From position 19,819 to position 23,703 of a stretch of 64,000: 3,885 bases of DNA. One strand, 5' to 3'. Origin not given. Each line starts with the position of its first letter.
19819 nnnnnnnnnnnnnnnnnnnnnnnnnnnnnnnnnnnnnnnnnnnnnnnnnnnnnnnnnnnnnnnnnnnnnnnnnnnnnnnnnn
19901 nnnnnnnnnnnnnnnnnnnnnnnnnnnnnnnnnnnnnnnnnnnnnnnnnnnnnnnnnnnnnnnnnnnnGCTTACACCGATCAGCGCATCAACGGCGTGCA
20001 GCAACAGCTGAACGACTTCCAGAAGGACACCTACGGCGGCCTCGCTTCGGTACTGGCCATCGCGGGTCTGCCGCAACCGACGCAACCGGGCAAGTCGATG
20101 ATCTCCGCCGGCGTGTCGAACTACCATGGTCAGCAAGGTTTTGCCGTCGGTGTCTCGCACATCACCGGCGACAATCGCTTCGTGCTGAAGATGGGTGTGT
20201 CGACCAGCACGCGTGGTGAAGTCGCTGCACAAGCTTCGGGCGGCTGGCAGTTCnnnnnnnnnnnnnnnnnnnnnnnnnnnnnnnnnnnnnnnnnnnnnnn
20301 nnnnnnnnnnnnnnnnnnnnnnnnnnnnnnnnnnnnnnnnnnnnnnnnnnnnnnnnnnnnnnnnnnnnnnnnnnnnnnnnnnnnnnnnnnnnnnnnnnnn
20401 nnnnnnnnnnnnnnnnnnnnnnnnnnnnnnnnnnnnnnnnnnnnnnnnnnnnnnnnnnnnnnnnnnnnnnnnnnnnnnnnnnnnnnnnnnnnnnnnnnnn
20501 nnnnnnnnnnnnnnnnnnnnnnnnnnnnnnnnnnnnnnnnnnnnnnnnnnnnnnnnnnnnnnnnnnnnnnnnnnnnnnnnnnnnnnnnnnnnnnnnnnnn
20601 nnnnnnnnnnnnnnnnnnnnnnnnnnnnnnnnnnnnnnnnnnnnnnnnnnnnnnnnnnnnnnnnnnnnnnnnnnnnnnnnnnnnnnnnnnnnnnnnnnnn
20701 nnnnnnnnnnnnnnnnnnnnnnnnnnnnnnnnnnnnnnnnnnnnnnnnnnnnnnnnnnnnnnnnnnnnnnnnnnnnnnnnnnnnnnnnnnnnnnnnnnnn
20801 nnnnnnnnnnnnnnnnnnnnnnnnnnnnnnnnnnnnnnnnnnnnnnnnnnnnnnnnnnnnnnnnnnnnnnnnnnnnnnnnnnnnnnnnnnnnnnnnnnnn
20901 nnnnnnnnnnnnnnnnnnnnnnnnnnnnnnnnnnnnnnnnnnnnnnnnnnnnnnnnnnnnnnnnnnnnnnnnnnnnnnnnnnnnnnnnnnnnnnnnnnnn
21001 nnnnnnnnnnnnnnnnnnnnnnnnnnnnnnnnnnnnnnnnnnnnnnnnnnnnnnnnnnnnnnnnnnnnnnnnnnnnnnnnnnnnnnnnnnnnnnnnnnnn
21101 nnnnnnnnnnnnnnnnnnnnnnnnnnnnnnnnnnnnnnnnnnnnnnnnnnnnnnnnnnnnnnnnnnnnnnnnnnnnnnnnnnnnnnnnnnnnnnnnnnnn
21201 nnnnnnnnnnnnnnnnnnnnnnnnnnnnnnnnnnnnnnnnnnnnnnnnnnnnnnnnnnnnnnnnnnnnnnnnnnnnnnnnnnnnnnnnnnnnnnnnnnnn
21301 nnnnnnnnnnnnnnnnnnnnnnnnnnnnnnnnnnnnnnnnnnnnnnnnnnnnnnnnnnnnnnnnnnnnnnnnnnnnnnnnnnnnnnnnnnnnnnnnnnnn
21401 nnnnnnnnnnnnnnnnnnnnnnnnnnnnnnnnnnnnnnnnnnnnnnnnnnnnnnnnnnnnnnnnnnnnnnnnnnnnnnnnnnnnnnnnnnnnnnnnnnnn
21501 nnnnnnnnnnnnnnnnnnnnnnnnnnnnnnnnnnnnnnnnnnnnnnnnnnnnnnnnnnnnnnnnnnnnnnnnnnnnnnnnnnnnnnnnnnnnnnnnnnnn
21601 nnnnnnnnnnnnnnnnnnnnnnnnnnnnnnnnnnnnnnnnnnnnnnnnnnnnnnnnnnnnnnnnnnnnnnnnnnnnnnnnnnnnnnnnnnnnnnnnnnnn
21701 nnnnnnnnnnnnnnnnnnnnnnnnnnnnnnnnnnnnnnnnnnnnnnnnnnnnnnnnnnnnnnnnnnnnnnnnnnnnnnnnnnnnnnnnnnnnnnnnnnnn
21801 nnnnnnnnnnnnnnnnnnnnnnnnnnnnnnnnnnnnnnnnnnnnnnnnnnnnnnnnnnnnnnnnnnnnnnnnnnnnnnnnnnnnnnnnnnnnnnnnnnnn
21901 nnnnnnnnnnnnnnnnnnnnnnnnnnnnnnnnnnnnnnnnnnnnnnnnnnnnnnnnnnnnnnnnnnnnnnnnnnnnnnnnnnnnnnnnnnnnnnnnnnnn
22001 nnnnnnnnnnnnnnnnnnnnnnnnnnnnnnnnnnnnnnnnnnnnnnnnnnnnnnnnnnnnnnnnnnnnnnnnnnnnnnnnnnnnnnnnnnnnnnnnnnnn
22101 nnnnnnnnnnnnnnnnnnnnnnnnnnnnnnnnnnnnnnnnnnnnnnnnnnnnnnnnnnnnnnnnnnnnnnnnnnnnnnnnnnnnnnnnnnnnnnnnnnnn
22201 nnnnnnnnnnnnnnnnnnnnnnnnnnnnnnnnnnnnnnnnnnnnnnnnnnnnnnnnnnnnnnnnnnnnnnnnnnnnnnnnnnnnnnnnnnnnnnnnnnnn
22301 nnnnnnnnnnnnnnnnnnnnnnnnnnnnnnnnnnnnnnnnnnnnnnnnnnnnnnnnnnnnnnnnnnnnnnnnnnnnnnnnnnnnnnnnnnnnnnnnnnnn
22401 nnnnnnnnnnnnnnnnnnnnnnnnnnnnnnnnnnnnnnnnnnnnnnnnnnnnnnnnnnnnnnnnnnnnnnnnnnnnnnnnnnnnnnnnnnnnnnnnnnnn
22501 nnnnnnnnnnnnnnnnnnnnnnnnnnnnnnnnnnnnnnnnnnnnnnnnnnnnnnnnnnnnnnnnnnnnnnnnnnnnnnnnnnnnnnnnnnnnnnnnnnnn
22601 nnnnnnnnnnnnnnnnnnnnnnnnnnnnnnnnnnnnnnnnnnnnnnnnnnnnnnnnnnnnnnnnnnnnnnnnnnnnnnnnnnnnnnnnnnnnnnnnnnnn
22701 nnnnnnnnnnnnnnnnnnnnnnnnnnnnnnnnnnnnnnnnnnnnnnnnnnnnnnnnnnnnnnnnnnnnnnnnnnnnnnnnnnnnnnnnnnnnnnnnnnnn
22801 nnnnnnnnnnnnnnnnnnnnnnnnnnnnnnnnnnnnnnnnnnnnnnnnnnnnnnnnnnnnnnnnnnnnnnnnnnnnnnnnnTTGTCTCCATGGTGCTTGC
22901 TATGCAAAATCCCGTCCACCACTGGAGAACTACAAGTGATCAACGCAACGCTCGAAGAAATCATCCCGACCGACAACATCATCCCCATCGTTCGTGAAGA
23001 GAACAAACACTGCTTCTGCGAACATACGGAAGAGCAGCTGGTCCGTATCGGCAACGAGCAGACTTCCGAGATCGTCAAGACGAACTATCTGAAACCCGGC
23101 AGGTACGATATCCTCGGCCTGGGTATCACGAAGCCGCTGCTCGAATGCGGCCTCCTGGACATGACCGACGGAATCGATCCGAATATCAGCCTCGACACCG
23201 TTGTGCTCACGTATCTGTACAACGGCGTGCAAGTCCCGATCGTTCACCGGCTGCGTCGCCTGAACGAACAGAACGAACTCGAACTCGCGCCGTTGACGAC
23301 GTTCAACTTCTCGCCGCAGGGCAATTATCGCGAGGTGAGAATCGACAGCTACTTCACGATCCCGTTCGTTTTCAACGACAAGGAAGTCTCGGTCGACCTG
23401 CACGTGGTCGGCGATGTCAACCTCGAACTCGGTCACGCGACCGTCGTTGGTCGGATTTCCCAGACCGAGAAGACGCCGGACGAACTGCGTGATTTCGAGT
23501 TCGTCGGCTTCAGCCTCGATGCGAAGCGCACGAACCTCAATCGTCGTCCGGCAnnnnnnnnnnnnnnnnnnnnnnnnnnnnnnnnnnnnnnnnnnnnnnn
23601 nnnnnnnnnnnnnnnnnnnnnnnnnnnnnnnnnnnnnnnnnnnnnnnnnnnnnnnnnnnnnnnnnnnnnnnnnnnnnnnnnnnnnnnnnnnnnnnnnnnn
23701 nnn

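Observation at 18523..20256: Phage-encoded trimeric-autotransporter-like adhesin with collagen triple-helix repeats, placed right after the tail-fibre genes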

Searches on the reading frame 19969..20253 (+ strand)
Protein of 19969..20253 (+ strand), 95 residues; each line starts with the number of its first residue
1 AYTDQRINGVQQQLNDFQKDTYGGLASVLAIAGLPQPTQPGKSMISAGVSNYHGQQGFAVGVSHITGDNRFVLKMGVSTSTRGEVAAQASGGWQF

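Call 78: find_related_loci(query=A3, collection=viral_contigs, flank=3000)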
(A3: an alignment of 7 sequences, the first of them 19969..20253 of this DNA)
Query A3 (95 aa) in viral_contigs; peptide patterns used: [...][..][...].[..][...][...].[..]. (x = any residue, [..] = any of these).
599 stretches matched a pattern (row limit reached: there are more); 11 encode a relative of the query (tblastn E <= 1e-3); 11 distinct loci.
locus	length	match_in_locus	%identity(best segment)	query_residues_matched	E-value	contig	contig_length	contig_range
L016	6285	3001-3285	100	1-95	7e-65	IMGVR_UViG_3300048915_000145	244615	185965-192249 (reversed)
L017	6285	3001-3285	71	1-95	6e-44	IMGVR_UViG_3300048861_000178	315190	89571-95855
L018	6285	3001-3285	69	1-95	9e-44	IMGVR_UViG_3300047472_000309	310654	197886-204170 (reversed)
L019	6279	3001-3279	71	1-95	6e-43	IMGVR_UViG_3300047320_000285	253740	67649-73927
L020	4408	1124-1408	58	1-95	2e-36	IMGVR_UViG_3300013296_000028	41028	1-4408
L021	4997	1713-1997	49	1-95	2e-30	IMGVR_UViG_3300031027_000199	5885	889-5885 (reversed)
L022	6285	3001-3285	49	1-95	2e-30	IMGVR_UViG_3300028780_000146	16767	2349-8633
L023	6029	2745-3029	47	1-95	3e-28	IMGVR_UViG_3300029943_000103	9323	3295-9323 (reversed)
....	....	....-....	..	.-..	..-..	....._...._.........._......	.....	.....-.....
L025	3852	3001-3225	35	5-79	3e-10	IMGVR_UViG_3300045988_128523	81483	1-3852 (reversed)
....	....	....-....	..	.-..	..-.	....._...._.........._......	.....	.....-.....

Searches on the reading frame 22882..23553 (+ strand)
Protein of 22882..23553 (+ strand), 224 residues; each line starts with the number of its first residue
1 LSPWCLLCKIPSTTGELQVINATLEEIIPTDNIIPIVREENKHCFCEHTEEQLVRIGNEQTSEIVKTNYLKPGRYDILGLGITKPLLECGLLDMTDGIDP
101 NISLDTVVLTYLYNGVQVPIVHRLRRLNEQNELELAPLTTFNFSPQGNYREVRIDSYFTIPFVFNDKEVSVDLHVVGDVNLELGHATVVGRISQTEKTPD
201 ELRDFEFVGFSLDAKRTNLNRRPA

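Call 32: search_protein_families(library=pfam, proteins=[window:22936-23553:+], max_evalue=0.01)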
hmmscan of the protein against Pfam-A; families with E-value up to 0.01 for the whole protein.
window:22936-23553:+ (206 aa): 1 family
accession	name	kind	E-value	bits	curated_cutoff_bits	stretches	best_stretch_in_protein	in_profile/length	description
PF25620.1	PhiKZ_MCP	-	1.6e-13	50.1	27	2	14-92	146-226/635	Bacteriophage PhiKZ major capsid protein gp120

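Call 54: search_dna_similar(query=window:22882-23553:+, collection=phages, mode=protein, max_rows=12)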
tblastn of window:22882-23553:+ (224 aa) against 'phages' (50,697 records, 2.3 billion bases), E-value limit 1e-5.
No match.
